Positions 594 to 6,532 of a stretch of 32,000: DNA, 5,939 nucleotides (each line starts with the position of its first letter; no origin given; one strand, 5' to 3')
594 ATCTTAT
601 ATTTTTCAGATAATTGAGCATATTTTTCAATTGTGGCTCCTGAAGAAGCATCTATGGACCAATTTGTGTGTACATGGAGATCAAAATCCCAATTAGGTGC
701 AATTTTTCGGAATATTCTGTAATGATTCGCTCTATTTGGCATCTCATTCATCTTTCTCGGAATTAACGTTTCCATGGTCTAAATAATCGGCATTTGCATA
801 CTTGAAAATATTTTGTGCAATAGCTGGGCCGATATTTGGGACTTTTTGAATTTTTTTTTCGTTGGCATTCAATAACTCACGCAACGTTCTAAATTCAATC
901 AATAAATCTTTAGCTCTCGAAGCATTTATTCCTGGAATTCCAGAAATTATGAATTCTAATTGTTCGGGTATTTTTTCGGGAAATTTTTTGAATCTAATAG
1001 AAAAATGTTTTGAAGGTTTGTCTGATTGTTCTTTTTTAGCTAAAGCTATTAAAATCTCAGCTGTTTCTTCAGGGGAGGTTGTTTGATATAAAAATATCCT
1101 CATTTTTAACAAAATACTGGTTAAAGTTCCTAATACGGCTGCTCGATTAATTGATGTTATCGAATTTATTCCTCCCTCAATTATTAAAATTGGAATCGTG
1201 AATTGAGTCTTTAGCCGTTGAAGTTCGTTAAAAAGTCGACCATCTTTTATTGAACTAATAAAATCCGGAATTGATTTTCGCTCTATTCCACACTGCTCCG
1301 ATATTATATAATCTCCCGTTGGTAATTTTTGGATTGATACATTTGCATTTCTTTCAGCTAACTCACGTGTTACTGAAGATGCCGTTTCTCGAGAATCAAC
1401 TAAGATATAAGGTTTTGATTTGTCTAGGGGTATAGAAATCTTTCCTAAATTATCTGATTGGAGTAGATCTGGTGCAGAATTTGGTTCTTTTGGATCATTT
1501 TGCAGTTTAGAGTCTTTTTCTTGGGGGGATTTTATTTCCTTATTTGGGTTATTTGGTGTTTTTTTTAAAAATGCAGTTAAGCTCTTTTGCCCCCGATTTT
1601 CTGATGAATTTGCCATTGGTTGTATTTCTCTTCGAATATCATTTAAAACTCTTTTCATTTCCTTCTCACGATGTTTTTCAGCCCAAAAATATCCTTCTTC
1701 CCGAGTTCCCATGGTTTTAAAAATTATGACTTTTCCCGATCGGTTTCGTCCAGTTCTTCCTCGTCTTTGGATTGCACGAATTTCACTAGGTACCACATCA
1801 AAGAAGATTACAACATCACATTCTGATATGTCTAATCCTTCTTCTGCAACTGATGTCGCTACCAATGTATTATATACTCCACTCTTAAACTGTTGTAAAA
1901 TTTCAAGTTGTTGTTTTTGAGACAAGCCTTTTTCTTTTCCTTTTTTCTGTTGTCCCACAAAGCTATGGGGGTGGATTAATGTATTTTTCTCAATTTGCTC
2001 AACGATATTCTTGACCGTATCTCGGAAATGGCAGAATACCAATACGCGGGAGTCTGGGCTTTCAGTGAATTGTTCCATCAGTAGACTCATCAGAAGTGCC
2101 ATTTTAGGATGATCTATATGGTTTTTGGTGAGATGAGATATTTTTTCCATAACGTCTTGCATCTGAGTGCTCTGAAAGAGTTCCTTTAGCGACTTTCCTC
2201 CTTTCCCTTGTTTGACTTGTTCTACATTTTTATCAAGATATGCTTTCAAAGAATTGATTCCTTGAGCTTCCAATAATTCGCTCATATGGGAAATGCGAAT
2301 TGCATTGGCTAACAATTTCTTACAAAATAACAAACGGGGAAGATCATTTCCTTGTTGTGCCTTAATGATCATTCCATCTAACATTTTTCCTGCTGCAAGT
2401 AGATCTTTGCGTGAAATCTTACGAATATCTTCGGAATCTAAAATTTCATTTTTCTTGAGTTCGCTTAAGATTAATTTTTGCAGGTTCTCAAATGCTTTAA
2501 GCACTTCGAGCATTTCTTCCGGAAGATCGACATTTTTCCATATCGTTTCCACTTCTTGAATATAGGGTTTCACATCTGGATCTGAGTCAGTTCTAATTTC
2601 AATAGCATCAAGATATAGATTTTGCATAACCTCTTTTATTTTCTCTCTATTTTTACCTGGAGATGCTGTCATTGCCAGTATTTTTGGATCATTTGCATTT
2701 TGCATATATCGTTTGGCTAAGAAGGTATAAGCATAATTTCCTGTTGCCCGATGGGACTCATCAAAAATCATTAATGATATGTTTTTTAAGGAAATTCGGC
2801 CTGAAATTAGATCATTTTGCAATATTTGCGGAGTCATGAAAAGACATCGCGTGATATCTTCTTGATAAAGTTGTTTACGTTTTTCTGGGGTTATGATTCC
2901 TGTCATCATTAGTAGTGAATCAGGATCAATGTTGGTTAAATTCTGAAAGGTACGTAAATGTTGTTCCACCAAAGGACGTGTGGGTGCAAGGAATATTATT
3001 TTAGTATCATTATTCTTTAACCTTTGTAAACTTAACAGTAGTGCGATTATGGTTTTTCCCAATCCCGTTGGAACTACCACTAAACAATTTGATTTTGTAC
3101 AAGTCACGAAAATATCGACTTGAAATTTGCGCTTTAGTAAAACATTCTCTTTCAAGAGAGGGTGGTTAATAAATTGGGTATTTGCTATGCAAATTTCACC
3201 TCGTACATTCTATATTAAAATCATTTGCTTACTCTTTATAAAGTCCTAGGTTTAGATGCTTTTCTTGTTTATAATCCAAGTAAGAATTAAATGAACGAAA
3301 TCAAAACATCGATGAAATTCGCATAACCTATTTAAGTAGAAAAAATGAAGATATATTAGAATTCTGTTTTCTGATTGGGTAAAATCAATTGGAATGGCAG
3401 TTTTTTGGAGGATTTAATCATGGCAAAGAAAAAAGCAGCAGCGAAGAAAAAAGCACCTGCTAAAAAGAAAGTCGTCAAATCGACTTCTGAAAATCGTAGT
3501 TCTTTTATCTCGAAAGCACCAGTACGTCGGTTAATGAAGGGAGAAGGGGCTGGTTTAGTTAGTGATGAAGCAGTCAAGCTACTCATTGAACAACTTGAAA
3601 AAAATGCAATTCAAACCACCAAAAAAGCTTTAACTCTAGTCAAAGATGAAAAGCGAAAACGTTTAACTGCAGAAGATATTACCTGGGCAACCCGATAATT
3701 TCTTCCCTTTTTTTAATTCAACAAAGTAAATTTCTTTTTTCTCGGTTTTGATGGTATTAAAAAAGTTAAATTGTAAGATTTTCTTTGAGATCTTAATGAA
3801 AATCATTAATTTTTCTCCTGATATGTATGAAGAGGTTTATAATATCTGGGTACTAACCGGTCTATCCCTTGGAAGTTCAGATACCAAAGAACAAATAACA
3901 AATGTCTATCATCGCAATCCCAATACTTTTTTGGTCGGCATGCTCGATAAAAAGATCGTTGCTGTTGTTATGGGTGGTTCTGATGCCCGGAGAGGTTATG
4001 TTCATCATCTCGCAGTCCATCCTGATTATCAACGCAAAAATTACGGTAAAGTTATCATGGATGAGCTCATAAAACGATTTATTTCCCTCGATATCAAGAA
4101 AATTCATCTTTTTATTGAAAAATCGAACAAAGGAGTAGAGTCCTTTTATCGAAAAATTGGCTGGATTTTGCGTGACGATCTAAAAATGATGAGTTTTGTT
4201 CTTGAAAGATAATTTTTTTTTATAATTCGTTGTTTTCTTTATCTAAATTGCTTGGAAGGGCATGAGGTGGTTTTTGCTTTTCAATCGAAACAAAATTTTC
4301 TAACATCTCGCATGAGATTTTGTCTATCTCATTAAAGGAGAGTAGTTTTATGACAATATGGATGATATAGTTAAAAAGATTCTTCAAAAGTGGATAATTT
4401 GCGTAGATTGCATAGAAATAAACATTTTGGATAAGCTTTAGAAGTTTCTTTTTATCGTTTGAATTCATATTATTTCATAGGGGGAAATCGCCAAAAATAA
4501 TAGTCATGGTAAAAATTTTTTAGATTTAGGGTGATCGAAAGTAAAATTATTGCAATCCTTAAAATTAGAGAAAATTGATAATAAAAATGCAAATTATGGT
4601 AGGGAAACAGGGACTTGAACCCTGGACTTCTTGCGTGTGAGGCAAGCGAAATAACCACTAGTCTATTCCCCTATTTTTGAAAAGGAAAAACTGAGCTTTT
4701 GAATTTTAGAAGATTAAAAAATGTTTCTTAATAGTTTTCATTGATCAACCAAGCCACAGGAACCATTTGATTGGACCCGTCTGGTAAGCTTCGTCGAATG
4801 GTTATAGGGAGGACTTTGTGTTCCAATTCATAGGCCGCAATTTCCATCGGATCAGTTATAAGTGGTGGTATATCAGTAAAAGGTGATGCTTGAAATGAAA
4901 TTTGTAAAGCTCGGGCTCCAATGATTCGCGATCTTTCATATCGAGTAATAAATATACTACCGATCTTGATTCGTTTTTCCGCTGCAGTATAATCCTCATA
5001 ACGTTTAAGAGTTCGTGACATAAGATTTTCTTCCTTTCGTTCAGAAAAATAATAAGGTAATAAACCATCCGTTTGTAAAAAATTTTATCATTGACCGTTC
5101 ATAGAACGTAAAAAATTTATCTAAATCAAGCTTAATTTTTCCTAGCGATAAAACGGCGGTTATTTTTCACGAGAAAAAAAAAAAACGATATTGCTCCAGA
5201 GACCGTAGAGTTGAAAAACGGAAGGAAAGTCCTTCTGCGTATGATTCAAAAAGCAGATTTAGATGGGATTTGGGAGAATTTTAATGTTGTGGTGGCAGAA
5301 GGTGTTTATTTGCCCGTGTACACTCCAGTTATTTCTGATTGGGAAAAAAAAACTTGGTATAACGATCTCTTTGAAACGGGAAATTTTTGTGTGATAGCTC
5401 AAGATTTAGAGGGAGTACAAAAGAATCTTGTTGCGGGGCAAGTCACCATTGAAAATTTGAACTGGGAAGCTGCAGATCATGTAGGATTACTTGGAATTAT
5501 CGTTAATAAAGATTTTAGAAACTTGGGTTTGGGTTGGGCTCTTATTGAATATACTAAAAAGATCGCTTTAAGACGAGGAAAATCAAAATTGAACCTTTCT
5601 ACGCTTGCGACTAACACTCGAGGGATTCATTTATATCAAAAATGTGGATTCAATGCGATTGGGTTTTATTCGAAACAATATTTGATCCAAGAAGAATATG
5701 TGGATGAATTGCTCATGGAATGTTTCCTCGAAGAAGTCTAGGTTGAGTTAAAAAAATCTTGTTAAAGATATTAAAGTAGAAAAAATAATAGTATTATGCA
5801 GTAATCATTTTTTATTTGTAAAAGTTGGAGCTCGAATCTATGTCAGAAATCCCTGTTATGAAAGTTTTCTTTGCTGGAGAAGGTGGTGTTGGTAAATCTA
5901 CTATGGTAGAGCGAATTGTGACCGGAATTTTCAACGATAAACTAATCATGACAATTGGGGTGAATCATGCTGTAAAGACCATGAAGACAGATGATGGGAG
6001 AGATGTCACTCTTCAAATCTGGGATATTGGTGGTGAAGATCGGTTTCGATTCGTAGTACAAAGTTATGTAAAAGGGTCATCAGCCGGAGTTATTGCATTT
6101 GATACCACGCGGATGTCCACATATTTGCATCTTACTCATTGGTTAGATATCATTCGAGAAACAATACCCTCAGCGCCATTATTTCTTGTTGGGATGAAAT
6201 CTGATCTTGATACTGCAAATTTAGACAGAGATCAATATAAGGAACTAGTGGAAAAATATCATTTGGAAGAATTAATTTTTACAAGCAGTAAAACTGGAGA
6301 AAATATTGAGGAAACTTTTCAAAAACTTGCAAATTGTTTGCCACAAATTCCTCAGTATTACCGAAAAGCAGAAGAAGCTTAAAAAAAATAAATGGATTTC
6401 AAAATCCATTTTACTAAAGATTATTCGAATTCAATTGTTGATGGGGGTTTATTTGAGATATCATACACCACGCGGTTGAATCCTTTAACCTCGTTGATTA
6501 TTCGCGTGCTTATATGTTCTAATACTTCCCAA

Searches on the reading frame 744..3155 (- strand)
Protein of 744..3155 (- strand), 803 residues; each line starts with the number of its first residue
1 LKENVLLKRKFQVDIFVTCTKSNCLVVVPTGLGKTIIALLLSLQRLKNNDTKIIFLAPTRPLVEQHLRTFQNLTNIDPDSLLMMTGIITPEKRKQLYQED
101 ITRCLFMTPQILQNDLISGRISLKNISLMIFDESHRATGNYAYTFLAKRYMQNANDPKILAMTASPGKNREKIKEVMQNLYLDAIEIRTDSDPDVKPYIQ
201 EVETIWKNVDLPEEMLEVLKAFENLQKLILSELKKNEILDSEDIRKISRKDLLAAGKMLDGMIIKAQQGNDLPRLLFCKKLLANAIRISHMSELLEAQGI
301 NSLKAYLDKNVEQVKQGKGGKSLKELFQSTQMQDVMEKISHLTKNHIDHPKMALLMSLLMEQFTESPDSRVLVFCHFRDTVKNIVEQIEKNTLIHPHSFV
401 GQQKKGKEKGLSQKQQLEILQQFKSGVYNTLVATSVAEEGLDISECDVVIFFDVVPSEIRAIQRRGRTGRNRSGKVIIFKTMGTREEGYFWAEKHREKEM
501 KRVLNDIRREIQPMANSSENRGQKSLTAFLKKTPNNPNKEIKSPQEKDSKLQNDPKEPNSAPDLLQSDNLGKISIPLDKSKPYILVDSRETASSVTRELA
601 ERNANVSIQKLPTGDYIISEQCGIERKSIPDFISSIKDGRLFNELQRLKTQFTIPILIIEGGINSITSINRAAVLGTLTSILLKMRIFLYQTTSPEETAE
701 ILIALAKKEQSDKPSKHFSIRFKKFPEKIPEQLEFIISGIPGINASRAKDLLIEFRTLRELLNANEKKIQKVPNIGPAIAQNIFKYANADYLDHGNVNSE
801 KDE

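Call 27: search_protein_families(library=pfam, proteins=[window:744-3155:-], max_evalue=0.001)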
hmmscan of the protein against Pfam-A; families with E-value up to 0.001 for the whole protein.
window:744-3155:- (803 aa): 8 families
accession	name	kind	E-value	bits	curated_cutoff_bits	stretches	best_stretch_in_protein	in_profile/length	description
PF02732.21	ERCC4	-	2.1e-28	99.4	24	1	586-703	1-138/140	ERCC4 domain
PF00270.35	DEAD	-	3.8e-26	92.2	26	1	17-172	9-166/167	DEAD/DEAH box helicase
PF00271.37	Helicase_C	-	1.4e-23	83.6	23.5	1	352-471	3-109/110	Helicase conserved C-terminal domain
PF04851.21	ResIII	-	5.9e-22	78.8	22.5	1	20-166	22-162/164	Type III restriction enzyme, res subunit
PF21210.2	RNA_helicase_helical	-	7e-13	49.1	27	1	227-335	5-106/108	Putative ATP-dependent RNA helicase, helical bundle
PF14520.12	HHH_5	-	1.2e-09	38.9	27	1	739-783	6-51/57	Helix-hairpin-helix domain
PF12826.13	HHH_2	-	3.2e-08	34.1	27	1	739-788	7-56/64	Helix-hairpin-helix motif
PF22590.2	Cas3-like_C_2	-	6.7e-06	26.8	27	1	382-472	20-105/106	CRISPR-associated nuclease/helicase Cas3, C-terminal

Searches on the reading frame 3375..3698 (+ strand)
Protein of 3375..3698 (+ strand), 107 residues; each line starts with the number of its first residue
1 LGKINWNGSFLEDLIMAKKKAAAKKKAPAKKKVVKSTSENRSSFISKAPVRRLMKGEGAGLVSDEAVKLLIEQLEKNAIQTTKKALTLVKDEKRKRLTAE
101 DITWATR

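Call 27: search_protein_families(library=pfam, proteins=[window:3375-3698:+], max_evalue=0.001)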
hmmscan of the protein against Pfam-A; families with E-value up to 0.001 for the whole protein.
window:3375-3698:+ (107 aa): 3 families
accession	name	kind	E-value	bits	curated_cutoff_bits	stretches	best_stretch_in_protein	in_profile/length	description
PF00808.29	CBFD_NFYB_HMF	-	2.2e-10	41.1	21.4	1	47-105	5-64/65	Histone-like transcription factor (CBF/NF-Y) and archaeal histone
PF00125.30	Histone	-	4.2e-05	24.2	26.4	1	18-107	28-120/122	Core histone H2A/H2B/H3/H4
PF02969.23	TAF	-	0.00018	22.1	21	1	58-106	17-65/66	TATA box binding protein associated factor (TAF)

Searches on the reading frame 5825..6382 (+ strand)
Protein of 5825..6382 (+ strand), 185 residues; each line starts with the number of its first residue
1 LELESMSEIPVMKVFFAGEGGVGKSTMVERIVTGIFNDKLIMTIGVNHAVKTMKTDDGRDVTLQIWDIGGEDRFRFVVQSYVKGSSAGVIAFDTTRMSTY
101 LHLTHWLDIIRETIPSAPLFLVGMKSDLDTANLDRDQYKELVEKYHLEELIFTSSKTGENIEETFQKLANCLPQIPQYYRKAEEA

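Call 5: search_protein_families(library=pfam, proteins=[window:5825-6382:+], max_evalue=0.1)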
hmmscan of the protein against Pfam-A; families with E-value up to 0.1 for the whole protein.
window:5825-6382:+ (185 aa): 12 families
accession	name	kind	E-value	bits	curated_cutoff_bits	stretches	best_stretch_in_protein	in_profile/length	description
PF00071.28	Ras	-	2.1e-31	109.1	21.6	1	13-170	1-158/162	Ras family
PF08477.19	Roc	-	3.4e-24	85.8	27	1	13-127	1-119/119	Ras of Complex, Roc, domain of DAPkinase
PF00025.27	Arf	-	3.3e-11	43.4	22.3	1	12-170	15-172/174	ADP-ribosylation factor family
PF03193.22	RsgA_GTPase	-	0.00035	20.9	30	1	14-33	109-128/174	RsgA GTPase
PF04670.18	Gtr1_RagA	-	0.00048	20.1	22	1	13-75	1-62/232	Gtr1/RagA G protein conserved region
PF00009.33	GTP_EFTU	-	0.0019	18.2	26.5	0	54-173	65-187/188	Elongation factor Tu GTP binding domain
PF03266.21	NTPase_1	-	0.0035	17.6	23.9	1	13-98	1-82/168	NTPase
PF01926.29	MMR_HSR1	-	0.03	14.9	21.9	1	13-90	1-79/113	50S ribosome-binding GTPase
PF12775.13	AAA_7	-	0.068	13.1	25.8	0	13-53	35-76/181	P-loop containing dynein motor region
PF05729.18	NACHT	-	0.074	13.3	26.7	0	14-39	3-28/167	NACHT domain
PF00931.28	NB-ARC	-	0.08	12.6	23.5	0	13-34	20-41/248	NB-ARC domain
PF09439.16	SRPRB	-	0.098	12.5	25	0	13-86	5-71/178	Signal recognition particle receptor beta subunit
